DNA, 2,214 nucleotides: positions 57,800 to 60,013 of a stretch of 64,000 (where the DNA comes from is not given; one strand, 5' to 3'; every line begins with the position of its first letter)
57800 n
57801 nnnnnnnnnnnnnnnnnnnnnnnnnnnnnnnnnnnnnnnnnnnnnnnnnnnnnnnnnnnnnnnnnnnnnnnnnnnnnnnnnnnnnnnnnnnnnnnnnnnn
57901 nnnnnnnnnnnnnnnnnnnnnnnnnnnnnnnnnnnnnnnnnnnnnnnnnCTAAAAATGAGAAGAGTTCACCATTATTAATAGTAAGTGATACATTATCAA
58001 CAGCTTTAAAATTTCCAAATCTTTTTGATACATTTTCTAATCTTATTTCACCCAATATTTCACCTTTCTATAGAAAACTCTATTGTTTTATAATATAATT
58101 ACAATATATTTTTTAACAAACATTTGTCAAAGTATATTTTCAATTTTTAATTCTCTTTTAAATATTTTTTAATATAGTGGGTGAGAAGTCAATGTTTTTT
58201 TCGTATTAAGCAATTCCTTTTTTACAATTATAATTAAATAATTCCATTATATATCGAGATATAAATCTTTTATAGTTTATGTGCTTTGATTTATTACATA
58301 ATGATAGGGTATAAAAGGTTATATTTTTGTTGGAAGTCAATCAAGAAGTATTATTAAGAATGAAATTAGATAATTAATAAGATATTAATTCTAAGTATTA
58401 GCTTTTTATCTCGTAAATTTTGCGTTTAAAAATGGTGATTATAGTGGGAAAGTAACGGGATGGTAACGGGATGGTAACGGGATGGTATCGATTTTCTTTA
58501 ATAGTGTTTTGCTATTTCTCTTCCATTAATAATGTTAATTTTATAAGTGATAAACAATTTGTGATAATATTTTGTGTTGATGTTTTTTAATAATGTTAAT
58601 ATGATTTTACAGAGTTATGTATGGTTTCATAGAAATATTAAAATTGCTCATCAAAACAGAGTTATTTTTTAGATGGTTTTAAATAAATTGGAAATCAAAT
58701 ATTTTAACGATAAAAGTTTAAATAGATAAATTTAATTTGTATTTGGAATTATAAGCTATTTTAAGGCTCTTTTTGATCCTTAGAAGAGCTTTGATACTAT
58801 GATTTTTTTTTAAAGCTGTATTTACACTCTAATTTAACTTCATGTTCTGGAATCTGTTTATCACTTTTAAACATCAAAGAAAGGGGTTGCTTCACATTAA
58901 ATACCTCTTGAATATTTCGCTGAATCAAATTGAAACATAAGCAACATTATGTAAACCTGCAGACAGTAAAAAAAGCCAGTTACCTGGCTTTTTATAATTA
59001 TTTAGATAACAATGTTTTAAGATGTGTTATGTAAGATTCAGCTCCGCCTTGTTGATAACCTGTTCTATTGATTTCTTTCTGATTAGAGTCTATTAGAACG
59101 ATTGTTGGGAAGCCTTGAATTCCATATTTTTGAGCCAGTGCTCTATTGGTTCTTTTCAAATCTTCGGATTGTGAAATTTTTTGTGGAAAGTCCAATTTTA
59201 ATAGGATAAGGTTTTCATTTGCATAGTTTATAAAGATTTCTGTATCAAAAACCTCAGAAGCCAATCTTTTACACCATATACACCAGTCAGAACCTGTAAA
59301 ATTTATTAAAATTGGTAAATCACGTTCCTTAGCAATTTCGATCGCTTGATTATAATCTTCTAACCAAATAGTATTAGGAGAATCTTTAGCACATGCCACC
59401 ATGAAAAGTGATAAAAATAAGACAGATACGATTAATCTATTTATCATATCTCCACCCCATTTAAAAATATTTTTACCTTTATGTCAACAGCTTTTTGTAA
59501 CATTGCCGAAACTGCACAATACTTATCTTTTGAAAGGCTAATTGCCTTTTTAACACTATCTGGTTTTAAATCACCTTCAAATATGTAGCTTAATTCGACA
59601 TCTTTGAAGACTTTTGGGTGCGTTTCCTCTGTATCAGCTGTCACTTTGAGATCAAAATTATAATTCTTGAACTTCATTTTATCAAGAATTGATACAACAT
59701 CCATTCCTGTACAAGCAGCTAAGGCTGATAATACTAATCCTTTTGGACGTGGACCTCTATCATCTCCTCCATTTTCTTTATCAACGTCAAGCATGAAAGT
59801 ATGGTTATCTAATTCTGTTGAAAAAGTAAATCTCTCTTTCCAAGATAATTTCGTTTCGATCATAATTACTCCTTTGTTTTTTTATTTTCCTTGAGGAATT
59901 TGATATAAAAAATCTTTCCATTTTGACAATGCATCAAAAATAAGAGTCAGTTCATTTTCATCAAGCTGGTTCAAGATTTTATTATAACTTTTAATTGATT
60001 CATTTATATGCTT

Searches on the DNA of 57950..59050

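Call 62: search_rna_families(source=window, start=57950, end=59050, threshold=evalue, max_evalue=1)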
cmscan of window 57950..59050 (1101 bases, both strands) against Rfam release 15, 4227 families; matches with E-value up to 1: 0.
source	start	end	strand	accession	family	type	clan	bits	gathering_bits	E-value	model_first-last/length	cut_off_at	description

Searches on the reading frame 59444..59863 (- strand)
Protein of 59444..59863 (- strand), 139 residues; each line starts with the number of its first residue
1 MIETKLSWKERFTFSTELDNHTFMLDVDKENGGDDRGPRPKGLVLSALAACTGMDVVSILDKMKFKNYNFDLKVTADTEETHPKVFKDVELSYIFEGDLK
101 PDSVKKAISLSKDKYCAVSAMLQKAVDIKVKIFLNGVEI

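Call 6: search_protein_families(library=pfam, proteins=[window:59444-59863:-])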
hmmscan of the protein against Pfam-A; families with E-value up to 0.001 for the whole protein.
window:59444-59863:- (139 aa): 1 family
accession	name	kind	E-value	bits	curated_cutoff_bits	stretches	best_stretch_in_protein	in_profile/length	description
PF02566.24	OsmC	-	1e-17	64.8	27.5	1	33-131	1-100/100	OsmC-like protein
